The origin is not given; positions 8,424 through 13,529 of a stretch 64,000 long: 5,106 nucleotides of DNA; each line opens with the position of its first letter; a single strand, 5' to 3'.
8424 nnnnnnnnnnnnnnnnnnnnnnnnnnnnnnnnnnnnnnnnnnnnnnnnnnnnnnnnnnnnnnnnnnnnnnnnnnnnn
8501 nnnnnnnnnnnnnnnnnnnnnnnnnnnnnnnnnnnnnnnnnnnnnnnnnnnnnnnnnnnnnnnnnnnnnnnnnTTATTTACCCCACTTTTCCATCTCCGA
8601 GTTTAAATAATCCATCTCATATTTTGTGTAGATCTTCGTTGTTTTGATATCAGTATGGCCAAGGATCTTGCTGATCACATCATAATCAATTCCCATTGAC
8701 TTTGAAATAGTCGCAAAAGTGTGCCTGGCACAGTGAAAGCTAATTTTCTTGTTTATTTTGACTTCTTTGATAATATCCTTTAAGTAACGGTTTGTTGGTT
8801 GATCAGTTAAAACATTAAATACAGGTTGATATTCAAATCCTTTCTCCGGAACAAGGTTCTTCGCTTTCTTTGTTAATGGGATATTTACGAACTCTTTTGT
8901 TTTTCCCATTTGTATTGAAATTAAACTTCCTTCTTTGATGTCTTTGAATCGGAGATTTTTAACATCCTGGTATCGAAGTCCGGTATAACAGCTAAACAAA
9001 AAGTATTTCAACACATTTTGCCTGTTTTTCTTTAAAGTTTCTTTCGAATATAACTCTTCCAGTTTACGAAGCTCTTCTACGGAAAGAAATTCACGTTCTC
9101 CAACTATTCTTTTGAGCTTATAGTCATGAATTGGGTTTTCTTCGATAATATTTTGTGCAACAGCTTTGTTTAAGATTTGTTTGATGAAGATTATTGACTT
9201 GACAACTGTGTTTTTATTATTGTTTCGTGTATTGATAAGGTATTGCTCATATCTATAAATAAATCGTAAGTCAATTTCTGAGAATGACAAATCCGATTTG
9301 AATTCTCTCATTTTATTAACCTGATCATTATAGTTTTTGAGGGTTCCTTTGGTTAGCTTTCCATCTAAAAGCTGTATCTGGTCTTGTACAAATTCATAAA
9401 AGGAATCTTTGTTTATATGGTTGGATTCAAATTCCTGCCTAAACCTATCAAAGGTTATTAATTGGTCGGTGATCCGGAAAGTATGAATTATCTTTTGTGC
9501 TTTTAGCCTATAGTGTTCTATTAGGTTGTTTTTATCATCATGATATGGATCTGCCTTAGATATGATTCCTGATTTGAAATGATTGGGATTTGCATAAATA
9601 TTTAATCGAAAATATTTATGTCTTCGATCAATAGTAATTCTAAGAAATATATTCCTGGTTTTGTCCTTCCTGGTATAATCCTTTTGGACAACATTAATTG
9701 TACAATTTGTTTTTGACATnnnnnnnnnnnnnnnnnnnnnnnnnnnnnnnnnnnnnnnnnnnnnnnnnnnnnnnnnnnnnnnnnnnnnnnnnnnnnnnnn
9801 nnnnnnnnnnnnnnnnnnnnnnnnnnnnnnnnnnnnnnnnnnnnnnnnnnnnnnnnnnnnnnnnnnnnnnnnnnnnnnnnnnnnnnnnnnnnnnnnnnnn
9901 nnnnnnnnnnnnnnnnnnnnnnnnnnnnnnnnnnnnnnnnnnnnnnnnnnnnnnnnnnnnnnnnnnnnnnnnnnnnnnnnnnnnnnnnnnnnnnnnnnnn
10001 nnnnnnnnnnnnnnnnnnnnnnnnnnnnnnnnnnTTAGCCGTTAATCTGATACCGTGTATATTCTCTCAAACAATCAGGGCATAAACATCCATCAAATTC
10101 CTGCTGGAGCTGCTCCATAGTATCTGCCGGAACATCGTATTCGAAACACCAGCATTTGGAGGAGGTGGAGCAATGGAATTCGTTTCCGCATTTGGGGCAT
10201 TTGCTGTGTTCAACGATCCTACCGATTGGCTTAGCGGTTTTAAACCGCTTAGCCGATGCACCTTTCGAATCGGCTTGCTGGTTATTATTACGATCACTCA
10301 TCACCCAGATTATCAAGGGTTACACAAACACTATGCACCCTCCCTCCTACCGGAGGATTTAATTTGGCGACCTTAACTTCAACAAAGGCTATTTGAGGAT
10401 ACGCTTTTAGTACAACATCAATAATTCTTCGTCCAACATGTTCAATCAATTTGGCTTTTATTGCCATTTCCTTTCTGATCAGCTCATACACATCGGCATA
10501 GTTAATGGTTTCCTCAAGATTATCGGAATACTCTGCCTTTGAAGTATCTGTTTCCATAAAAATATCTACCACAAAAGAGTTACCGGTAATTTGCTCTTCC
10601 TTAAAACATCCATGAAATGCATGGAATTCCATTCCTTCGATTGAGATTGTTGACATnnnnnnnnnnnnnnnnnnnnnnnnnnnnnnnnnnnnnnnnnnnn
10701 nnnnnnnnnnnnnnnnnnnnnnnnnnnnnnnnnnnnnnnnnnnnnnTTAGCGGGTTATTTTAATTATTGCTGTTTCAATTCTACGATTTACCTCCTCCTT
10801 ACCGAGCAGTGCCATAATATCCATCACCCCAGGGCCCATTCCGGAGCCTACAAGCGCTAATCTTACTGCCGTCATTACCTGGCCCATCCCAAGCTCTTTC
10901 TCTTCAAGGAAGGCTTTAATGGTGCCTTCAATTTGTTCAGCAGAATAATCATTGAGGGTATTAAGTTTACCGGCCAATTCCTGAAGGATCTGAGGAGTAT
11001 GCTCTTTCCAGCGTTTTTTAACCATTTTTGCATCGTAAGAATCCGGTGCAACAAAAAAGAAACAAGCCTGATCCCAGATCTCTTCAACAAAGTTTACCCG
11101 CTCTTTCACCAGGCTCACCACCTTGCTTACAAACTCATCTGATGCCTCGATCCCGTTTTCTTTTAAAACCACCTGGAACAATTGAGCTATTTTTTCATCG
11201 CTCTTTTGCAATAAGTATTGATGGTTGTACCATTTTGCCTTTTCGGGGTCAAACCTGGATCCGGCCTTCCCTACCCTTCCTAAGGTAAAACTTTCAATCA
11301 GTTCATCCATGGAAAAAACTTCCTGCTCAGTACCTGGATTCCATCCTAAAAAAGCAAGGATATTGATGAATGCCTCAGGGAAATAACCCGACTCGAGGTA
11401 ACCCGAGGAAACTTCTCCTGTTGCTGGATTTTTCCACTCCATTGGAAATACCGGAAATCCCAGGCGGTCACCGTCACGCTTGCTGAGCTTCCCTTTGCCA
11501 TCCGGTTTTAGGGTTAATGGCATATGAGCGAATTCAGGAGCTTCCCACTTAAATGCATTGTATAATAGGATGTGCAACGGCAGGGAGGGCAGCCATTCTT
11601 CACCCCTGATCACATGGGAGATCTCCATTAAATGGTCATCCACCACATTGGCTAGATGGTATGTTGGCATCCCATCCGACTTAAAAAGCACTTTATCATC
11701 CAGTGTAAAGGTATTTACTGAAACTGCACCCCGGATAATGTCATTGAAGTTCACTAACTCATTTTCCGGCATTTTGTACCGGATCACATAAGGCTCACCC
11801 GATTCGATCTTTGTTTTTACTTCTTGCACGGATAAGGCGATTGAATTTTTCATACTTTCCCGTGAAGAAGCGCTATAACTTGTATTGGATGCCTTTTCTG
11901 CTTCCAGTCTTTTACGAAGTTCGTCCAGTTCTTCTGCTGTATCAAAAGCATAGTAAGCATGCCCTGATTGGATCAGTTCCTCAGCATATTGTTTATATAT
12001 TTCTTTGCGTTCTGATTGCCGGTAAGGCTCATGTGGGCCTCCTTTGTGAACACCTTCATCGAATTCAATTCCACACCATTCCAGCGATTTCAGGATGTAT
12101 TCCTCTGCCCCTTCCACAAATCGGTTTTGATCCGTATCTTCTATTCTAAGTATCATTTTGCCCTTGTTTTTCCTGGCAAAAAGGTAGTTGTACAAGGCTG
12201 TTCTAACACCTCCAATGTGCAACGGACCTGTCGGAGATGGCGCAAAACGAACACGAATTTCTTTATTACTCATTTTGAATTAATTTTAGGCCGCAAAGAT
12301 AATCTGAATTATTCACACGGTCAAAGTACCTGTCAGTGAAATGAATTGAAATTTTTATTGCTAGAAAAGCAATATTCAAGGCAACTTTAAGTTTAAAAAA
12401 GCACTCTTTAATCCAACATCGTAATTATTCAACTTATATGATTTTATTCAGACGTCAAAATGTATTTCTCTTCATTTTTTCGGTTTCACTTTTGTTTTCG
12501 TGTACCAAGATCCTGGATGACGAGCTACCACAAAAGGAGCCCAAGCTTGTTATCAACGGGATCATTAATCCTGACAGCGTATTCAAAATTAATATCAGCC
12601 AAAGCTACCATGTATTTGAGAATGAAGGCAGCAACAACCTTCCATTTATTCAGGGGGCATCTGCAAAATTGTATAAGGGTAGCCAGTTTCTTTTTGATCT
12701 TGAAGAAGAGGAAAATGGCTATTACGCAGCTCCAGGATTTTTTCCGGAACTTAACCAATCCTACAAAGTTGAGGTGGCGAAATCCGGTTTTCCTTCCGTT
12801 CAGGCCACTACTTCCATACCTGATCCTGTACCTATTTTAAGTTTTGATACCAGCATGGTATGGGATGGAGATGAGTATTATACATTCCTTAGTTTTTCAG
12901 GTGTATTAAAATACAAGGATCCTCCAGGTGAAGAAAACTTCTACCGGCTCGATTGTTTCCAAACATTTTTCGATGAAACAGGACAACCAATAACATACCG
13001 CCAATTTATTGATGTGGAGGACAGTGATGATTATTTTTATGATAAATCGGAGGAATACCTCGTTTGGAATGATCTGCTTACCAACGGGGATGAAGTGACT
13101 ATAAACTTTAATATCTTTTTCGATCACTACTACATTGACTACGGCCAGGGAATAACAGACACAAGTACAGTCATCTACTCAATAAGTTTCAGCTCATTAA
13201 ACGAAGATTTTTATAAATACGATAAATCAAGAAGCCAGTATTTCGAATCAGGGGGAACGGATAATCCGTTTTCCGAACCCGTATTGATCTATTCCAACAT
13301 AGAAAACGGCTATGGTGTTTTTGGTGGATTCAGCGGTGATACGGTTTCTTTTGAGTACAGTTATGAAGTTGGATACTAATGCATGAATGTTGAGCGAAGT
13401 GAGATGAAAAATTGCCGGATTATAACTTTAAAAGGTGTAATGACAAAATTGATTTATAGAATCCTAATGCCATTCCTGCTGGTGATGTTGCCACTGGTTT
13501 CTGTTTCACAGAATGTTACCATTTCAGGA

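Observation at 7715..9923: Mosaic recombination module: intact tRNA-Cys, integrase, then an orphan 3' half of a different tRNA (Ala-GGC) with its own terminator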

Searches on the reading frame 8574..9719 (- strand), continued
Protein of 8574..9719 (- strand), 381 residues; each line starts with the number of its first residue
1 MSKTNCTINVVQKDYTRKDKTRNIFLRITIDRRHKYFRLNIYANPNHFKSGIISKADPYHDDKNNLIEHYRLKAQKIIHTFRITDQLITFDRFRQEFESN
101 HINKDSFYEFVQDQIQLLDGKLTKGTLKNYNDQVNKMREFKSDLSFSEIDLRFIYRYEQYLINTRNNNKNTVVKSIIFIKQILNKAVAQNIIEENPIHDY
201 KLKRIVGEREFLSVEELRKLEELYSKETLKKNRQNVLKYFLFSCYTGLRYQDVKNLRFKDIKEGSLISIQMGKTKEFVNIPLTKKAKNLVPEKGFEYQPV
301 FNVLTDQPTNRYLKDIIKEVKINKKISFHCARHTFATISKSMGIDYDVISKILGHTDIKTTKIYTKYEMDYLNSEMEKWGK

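Call 52: find_encoding_contigs(protein=P0011, flank=10000, max_places=5)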
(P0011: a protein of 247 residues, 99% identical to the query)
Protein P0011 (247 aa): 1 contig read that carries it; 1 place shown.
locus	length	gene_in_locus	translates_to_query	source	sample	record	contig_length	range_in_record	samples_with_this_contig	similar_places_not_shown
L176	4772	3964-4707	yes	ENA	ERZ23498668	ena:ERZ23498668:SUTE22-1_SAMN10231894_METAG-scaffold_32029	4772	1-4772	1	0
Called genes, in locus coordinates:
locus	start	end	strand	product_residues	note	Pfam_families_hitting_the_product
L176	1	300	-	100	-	?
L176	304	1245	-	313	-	PF14054:DUF4249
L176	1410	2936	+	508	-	PF00749:tRNA-synt_1c, PF19269:Anticodon_2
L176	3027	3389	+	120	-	PF02152:FolB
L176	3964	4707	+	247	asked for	PF17293:Arm-DNA-bind_5, PF13102:Phage_int_SAM_5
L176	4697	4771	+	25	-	?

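Call 57: find_encoding_contigs(protein=P0003, flank=10000, max_places=4)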
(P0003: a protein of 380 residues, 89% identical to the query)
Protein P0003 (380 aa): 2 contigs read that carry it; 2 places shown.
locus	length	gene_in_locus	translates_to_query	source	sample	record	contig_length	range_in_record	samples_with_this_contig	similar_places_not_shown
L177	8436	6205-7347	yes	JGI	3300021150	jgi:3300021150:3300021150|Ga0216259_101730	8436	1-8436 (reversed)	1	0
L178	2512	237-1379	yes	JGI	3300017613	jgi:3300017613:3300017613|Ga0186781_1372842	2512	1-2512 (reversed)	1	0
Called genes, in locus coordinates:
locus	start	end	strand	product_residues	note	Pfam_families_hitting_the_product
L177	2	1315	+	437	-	?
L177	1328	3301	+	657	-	PF01433:Peptidase_M1, PF18962:Por_Secre_tail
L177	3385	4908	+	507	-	PF00749:tRNA-synt_1c, PF19269:Anticodon_2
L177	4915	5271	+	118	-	PF02152:FolB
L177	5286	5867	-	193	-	-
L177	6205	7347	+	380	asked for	PF13102:Phage_int_SAM_5, PF00589:Phage_integrase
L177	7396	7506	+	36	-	-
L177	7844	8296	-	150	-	PF03400:DDE_Tnp_IS1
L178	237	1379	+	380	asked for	PF13102:Phage_int_SAM_5, PF00589:Phage_integrase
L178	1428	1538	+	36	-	-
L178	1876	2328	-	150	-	PF03400:DDE_Tnp_IS1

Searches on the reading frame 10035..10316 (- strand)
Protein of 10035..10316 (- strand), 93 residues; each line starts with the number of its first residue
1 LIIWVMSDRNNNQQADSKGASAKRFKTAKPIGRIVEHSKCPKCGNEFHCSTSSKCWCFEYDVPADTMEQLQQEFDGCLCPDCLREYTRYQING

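Call 8: search_protein_families(library=pfam, proteins=[window:10035-10316:-])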
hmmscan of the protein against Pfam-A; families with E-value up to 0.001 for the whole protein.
window:10035-10316:- (93 aa): 1 family
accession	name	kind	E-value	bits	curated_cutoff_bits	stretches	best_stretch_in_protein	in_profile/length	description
PF14375.11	Cys_rich_CWC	-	6.2e-11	42.9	24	1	40-84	1-50/50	Cysteine-rich CWC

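Call 12: find_encoding_contigs(protein=window:10035-10301:-, flank=10000, max_places=10)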
Protein window:10035-10301:- (88 aa): 8 contigs read that carry it; 7 places shown.
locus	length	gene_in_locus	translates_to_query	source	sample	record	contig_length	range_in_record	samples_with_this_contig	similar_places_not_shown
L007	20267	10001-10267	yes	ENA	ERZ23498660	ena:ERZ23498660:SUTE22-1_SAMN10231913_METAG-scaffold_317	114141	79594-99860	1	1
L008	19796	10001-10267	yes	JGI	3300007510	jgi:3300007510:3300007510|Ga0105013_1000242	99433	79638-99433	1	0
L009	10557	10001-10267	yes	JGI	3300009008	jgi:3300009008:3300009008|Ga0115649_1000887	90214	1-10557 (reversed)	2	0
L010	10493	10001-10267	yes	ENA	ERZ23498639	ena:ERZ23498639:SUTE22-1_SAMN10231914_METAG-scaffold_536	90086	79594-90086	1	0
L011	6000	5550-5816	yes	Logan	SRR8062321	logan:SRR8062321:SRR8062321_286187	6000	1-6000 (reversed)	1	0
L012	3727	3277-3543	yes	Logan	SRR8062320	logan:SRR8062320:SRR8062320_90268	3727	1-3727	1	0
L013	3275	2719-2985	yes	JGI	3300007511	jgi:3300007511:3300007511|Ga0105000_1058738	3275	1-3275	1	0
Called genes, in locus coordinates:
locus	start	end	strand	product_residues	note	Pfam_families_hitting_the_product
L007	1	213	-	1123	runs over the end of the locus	-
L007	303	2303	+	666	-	PF01433:Peptidase_M1, PF18962:Por_Secre_tail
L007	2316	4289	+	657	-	PF01433:Peptidase_M1, PF18962:Por_Secre_tail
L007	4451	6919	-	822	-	PF13620:CarboxypepD_reg, PF13715:CarbopepD_reg_2, PF07715:Plug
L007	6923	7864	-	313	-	PF14054:DUF4249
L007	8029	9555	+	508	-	PF00749:tRNA-synt_1c, PF19269:Anticodon_2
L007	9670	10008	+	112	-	PF02152:FolB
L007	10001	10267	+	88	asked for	PF14375:Cys_rich_CWC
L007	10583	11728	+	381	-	PF17293:Arm-DNA-bind_5 (weak), PF13102:Phage_int_SAM_5, PF00589:Phage_integrase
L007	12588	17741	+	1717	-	PF18962:Por_Secre_tail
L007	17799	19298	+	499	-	PF18962:Por_Secre_tail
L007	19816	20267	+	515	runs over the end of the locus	PF22483:Mu-transpos_C_2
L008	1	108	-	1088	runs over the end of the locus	-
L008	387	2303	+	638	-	PF01433:Peptidase_M1, PF18962:Por_Secre_tail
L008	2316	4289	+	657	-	PF01433:Peptidase_M1, PF18962:Por_Secre_tail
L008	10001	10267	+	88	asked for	PF14375:Cys_rich_CWC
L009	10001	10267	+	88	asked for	PF14375:Cys_rich_CWC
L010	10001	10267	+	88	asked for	PF14375:Cys_rich_CWC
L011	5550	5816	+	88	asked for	PF14375:Cys_rich_CWC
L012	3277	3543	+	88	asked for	PF14375:Cys_rich_CWC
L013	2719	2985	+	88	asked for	PF14375:Cys_rich_CWC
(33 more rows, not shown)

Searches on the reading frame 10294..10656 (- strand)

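Call 8: search_protein_families(library=pfam, proteins=[window:10294-10656:-])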
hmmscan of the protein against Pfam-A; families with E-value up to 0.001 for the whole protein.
window:10294-10656:- (120 aa): 1 family
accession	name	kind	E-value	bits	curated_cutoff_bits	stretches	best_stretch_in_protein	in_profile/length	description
PF02152.23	FolB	-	2.1e-33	115.6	31.8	1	4-114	1-112/113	Dihydroneopterin aldolase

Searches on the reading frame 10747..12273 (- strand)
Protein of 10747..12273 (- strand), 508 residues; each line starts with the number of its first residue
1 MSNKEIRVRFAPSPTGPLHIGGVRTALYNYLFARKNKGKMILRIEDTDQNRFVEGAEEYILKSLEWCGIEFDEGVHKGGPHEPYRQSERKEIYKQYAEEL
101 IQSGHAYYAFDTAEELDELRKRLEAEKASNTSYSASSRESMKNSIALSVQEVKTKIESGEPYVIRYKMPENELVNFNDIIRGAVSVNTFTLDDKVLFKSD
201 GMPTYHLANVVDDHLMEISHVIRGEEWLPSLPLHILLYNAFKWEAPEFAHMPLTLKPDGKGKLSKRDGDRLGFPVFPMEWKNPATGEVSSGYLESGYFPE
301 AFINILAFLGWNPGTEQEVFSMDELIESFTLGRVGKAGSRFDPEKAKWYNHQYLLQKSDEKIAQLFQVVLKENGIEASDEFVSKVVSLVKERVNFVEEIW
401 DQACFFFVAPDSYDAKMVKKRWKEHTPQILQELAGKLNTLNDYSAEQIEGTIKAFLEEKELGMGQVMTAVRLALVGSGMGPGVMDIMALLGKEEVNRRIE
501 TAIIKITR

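Call 8: search_protein_families(library=pfam, proteins=[window:10747-12273:-])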
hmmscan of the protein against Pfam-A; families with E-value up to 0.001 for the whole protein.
window:10747-12273:- (508 aa): 2 families
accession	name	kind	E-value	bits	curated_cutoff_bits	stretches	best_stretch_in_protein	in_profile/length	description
PF00749.27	tRNA-synt_1c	-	1.9e-96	323.1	23.4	1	5-348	1-314/314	tRNA synthetases class I (E and Q), catalytic domain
PF19269.4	Anticodon_2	-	1.6e-39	135.9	23.6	1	376-503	10-141/141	Anticodon binding domain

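Call 40: find_related_loci(query=window:10747-12273:-, collection=metagenome_contigs, flank=10000)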
Query window:10747-12273:- (508 aa) in metagenome_contigs; peptide patterns used: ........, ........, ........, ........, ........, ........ (x = any residue, [..] = any of these).
499 stretches matched a pattern; 468 encode a relative of the query (tblastn E <= 1e-3); the best 80 are kept; 80 distinct loci.
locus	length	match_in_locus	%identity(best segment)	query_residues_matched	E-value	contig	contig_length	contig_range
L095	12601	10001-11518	75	1-506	0e+0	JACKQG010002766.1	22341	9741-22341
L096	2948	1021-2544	75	1-508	0e+0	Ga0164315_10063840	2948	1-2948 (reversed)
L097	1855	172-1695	74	1-508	0e+0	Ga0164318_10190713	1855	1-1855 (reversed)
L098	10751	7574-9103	73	1-508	0e+0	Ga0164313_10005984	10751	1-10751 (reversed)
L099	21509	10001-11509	72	1-503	0e+0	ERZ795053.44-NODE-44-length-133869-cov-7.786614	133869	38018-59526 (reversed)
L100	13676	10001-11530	65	1-508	0e+0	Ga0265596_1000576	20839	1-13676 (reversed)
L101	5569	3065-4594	65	1-508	0e+0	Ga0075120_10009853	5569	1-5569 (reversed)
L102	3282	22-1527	67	1-503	0e+0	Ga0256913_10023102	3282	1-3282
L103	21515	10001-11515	66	1-503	0e+0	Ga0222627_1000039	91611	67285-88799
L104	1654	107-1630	63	1-506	0e+0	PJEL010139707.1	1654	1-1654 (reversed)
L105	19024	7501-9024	64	1-507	0e+0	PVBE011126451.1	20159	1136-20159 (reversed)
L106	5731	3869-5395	63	1-508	0e+0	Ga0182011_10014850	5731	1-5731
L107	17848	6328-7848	61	3-508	0e+0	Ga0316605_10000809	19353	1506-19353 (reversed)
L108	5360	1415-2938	61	1-508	0e+0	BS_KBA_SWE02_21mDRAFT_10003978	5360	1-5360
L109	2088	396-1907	65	1-503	0e+0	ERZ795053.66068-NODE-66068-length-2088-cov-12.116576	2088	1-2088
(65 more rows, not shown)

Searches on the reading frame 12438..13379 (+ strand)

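Call 8: search_protein_families(library=pfam, proteins=[window:12438-13379:+])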
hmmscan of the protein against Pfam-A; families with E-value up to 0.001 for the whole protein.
window:12438-13379:+ (313 aa): 1 family
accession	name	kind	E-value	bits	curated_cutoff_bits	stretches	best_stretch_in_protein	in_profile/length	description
PF14054.11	DUF4249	-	9.2e-35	120.9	28.5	1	26-300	4-265/269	Domain of unknown function (DUF4249)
